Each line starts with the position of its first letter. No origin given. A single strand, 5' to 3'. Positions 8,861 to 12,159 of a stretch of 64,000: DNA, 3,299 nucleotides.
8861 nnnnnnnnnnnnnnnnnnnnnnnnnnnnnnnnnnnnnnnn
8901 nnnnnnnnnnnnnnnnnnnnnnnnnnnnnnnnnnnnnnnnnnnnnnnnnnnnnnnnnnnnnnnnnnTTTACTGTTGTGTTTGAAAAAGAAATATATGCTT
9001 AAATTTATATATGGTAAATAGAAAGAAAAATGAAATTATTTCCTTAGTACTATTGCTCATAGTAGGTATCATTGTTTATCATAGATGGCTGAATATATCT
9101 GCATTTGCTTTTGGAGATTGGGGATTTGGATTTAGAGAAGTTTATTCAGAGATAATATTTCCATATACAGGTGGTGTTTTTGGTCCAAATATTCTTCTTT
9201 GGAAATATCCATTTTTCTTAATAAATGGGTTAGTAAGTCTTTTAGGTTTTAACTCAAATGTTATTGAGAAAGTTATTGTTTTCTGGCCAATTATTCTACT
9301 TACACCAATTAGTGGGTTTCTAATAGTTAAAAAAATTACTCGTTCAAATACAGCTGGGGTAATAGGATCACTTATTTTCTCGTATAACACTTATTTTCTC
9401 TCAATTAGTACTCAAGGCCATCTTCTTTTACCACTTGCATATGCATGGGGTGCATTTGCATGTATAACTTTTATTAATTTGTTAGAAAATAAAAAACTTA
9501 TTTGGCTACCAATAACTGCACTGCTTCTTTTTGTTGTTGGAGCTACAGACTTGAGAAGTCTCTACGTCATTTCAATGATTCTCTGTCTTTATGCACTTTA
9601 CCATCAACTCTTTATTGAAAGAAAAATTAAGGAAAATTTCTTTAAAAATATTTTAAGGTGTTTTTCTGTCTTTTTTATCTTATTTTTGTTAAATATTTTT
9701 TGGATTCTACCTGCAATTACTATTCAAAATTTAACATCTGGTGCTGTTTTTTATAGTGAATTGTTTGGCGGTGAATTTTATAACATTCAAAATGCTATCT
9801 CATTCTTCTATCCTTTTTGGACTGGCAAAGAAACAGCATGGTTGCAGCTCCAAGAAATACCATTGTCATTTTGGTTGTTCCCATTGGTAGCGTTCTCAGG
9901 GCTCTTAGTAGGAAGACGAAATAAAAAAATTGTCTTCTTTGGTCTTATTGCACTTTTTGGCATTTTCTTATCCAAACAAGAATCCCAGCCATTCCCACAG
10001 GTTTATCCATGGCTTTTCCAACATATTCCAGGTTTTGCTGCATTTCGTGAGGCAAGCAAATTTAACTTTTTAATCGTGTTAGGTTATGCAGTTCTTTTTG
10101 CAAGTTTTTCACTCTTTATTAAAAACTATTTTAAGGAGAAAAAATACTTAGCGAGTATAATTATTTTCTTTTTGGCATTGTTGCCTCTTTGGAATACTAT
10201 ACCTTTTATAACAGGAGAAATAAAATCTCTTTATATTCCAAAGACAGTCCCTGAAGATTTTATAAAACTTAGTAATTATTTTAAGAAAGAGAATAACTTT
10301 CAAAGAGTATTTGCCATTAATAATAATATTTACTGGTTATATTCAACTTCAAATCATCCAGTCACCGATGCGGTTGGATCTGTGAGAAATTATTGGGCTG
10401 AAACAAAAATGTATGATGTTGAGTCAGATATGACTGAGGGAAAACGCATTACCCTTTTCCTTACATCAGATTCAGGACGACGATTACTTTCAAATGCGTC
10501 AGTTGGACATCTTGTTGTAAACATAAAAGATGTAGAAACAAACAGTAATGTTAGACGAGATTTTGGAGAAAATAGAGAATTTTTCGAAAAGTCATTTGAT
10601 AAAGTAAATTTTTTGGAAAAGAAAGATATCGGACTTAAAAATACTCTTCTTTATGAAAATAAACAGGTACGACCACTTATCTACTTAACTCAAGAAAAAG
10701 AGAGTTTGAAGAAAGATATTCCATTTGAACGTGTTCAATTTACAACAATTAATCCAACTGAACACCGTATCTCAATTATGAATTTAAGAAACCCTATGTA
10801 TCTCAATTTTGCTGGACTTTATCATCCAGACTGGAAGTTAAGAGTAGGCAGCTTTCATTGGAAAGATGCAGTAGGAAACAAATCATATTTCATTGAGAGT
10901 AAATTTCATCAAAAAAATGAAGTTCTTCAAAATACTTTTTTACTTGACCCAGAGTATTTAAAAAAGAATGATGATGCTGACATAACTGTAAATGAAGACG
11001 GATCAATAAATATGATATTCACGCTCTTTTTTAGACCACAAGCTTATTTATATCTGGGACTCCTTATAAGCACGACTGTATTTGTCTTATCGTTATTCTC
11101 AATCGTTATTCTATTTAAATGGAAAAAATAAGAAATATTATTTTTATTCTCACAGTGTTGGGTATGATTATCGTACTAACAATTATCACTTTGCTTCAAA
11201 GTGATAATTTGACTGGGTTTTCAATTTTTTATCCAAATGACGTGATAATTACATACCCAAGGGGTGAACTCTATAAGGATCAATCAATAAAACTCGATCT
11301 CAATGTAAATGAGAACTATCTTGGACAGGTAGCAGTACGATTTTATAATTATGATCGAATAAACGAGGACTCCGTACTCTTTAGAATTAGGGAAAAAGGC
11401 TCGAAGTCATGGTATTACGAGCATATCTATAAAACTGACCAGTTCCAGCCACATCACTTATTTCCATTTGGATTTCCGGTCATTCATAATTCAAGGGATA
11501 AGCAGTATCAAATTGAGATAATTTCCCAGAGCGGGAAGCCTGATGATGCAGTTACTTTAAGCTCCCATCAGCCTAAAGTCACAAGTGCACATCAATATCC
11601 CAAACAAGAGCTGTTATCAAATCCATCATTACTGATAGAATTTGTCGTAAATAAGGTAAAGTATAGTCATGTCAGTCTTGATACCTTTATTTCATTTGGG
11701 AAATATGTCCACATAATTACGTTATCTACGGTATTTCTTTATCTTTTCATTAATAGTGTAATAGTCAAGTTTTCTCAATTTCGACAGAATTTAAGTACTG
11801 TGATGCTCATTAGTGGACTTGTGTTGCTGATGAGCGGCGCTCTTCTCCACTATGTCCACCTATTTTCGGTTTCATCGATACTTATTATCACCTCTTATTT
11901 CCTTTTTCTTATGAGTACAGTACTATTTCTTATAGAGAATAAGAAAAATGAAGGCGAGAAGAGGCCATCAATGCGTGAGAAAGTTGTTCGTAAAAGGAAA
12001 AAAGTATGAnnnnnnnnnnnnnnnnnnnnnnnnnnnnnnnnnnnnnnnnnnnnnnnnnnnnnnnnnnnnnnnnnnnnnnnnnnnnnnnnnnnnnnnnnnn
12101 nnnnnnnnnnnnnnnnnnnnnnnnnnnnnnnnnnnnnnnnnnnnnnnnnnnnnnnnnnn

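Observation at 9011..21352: Dense lipid-linked glycosylation machinery: three GT-C membrane transferases, an ArnC-like GT2 and a Wzy_C ligase fusion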

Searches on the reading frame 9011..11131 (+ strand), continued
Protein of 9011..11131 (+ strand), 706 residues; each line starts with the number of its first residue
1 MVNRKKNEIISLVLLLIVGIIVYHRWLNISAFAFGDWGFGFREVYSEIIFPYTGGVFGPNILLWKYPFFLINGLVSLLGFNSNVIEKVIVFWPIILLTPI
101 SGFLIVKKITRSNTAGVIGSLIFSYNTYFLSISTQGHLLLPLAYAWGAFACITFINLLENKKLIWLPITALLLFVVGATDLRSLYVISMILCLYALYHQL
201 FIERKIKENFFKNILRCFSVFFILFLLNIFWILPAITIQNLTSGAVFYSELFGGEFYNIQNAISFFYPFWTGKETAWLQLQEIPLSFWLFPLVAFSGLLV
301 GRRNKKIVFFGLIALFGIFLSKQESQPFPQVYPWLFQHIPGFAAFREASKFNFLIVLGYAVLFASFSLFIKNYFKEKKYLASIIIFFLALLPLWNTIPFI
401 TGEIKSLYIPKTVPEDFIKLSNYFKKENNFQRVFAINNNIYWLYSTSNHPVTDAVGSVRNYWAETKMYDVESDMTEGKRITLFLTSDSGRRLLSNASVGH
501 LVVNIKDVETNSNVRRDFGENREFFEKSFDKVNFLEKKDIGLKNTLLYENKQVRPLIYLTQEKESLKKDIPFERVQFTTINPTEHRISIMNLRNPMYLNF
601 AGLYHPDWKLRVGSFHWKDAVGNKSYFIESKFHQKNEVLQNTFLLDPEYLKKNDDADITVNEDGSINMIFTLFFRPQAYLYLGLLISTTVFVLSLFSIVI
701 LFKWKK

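Call 76: find_related_loci(query=A1, collection=genome_contigs, flank=8000)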
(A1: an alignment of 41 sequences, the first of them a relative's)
Query A1 (706 aa) in genome_contigs; peptide patterns used: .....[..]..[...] (x = any residue, [..] = any of these).
86 stretches matched a pattern; 79 encode a relative of the query (tblastn E <= 1e-3); 78 distinct loci.
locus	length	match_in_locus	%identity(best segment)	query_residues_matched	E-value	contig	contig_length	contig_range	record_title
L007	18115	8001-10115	37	3-703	3e-153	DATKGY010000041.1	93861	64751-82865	MAG TPA_asm: Patescibacteria group bacterium isolate SMAG_U14563 k141_66149, whole genome shotgun sequence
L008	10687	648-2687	38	23-692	3e-151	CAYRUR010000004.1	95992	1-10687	MAG TPA_asm: uncultured Gammaproteobacteria bacterium isolate SRP144015_co1_42 genome assembly, contig: NODE_118_length_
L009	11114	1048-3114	37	7-692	4e-143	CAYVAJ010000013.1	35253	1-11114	MAG TPA_asm: uncultured Gammaproteobacteria bacterium isolate SRP144015_co1_62 genome assembly, contig: NODE_638_length_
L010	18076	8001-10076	37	4-694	3e-140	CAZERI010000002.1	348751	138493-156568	MAG TPA_asm: uncultured Gammaproteobacteria bacterium isolate SRP278252_co1_729 genome assembly, contig: NODE_14_length_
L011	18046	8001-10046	37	13-688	3e-136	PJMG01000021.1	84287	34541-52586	MAG: Candidatus Levyibacteriota bacterium isolate Amazon_FNV_2010_10_8_1 contig_75_12646742_length_84287_multi_4_in_0_ou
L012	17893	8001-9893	36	66-695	4e-130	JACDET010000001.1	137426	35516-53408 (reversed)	MAG: Candidatus Levyibacteriota bacterium isolate MGR_bin367 SD2903_NODE_3_length_137426_cov_1.194889, whole genome shot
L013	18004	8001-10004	36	28-690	1e-129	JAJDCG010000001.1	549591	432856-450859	MAG: Candidatus Levyibacteriota bacterium isolate OFTM197 OFTM197_0, whole genome shotgun sequence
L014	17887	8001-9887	37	66-701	4e-128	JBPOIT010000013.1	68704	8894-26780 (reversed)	MAG: Candidatus Levyibacteriota bacterium isolate MAG_784 c_000000578616, whole genome shotgun sequence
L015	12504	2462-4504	35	13-706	6e-127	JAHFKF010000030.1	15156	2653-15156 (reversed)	MAG: Candidatus Levyibacteriota bacterium isolate nzgw403 NODE_2537_length_15157_cov_4.008313, whole genome shotgun sequ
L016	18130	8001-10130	35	4-699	2e-126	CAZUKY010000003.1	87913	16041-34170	MAG TPA_asm: uncultured Gammaproteobacteria bacterium isolate SRP093185_co1_86 genome assembly, contig: NODE_74_length_8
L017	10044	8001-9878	35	66-690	5e-125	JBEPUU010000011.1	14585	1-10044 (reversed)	MAG: bacterium isolate 22E.metabat2_refined.014_sub NODE_3580_length_14585_cov_5.640330, whole genome shotgun sequence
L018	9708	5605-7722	36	5-705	5e-123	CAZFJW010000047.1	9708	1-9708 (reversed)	MAG TPA_asm: uncultured Gammaproteobacteria bacterium isolate SRP342105_co1_31 genome assembly, contig: NODE_9713_length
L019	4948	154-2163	36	15-692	3e-123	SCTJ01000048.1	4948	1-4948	MAG: Patescibacteria group bacterium isolate FW300_bin.57 FW300_bin.57-73357, whole genome shotgun sequence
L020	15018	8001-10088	34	12-705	1e-117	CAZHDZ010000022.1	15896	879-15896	MAG TPA_asm: uncultured Gammaproteobacteria bacterium isolate SRP286056_co1_222 genome assembly, contig: NODE_4503_lengt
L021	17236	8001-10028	43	17-705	2e-172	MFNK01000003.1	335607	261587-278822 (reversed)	MAG: Candidatus Levybacteria bacterium RIFCSPHIGHO2_01_FULL_36_15b rifcsphigho2_01_scaffold_16, whole genome shotgun seq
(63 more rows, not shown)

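Call 93: search_protein_families(library=ncbifam, alignment_id=A1, max_evalue=0.01)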
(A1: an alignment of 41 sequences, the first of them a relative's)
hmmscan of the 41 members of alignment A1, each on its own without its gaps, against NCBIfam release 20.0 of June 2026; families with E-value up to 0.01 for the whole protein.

A. member 1, P0001 (706 aa): 1 family
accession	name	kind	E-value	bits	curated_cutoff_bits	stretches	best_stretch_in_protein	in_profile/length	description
NF053599.1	transp_MmpA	equivalog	6.2e-08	31.7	210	1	292-392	260-362/543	MmpA family trehalose lipid delivery protein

B. families by the number of members that match (of 41 scanned): 1 family
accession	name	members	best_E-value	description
NF053599.1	transp_MmpA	39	4.7e-11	MmpA family trehalose lipid delivery protein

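Call 101: search_protein_families(library=pfam, proteins=[L001:12974-14938:+, L003:12243-13904:+, L003:13909-14211:+, L003:6616-9369:+, L001:3816-5807:-], max_evalue=0.1)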
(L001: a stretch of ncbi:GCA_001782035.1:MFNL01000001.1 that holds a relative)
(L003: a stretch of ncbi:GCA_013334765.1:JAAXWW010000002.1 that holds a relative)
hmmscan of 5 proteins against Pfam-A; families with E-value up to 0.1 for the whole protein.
L001:12974-14938:+ (654 aa): 0 families

L003:12243-13904:+ (553 aa): 0 families

L003:13909-14211:+ (100 aa): 0 families

L003:6616-9369:+ (917 aa): 1 family
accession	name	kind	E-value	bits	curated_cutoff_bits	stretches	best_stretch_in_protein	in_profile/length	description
PF09586.16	YfhO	-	0.0001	21.3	28.5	1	104-184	101-180/835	Bacterial membrane protein YfhO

L001:3816-5807:- (663 aa): 0 families

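Call 108: search_protein_representatives(alignment_id=A1)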
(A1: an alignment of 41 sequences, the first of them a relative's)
Query: 41 sequences, 713 profile positions. Proteins with E-value up to 0.001 (for the whole library): 10962; up to 1e-10: 6330; up to 1e-30: 2187. The best 150 are listed.
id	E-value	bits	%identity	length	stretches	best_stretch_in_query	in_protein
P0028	1.7e-295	998.4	-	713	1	3-712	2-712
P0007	9.9e-281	949.6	-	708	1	8-711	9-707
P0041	2.7e-277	938.2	-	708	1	1-709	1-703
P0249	3.3e-273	924.7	-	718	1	4-707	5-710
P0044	1.3e-272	922.8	-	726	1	3-710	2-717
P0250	2.4e-267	905.3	-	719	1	3-712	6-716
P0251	8.3e-265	897.0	-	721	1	3-711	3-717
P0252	1.2e-262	889.8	-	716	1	8-710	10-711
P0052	2.0e-258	875.9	-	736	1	1-711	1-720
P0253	3.1e-255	865.3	-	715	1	7-709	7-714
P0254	1.3e-254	863.2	-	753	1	6-708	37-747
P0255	3.6e-253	858.5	-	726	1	8-712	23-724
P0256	1.9e-252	856.1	-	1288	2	6-657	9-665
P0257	8.9e-251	850.6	-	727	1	6-705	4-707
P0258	1.7e-247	839.7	-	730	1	4-712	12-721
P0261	1.5e-243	826.7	-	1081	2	9-564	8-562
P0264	3.5e-239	812.3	-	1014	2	7-572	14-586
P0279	1.0e-222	757.8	-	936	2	9-584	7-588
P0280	2.1e-222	756.8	-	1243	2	38-572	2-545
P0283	2.8e-219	746.5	-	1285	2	2-566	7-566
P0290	8.1e-215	731.7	-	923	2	4-588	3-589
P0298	9.3e-211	718.3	-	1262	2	8-564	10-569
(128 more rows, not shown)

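Call 109: search_protein_families(library=pfam, proteins=[P0256, P0261, P0264, P0280, P0283, P0279, P0290, P0298], max_evalue=0.001)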
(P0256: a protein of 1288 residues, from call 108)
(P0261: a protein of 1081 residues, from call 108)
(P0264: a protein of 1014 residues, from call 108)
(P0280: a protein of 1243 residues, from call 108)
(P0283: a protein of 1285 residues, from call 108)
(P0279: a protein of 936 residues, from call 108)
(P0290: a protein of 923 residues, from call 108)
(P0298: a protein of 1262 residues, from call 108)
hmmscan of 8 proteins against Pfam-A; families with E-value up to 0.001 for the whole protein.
P0256 (1288 aa): 1 family
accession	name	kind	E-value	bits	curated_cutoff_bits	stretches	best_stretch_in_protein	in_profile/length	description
PF11767.14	SET_assoc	-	3.5e-05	23.8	24.1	0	797-829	13-45/66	Histone lysine methyltransferase SET associated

P0261 (1081 aa): 0 families

P0264 (1014 aa): 1 family
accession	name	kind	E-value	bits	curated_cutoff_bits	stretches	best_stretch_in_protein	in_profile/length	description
PF02018.23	CBM_4_9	-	4e-07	30.9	25.9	1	697-826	1-131/136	Carbohydrate binding domain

P0280 (1243 aa): 1 family
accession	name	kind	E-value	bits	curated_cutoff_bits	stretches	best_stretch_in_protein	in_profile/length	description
PF02018.23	CBM_4_9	-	1.3e-07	32.5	25.9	0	708-837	2-133/136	Carbohydrate binding domain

P0283 (1285 aa): 1 family
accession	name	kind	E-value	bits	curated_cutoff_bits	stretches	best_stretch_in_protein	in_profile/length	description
PF02018.23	CBM_4_9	-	0.00038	21.3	25.9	0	922-1051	1-130/136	Carbohydrate binding domain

P0279 (936 aa): 0 families

P0290 (923 aa): 0 families

P0298 (1262 aa): 1 family
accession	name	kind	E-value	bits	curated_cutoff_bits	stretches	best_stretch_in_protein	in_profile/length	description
PF02018.23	CBM_4_9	-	3e-11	44.3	25.9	1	943-1072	2-131/136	Carbohydrate binding domain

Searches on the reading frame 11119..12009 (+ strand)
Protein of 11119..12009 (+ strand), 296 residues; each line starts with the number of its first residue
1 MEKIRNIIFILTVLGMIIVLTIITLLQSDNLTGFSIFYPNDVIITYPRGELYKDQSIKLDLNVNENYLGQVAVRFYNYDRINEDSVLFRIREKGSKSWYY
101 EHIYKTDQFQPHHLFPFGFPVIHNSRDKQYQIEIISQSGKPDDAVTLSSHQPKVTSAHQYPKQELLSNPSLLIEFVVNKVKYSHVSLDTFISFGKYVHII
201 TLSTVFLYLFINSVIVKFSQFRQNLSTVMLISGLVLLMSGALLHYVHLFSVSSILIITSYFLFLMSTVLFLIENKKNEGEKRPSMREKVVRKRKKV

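Call 4: search_protein_families(library=pfam, proteins=[window:11119-12009:+], max_evalue=0.01)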
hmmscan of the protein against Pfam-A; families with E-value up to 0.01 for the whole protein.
window:11119-12009:+ (296 aa): 0 families

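Call 7: search_protein_families(library=ncbifam, proteins=[window:11119-12009:+], max_evalue=0.01)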
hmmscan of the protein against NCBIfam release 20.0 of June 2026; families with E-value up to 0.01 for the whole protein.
window:11119-12009:+ (296 aa): 0 families

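Call 101: search_protein_families(library=pfam, proteins=[window:11119-12009:+], max_evalue=0.1)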
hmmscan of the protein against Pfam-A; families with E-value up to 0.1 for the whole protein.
window:11119-12009:+ (296 aa): 0 families
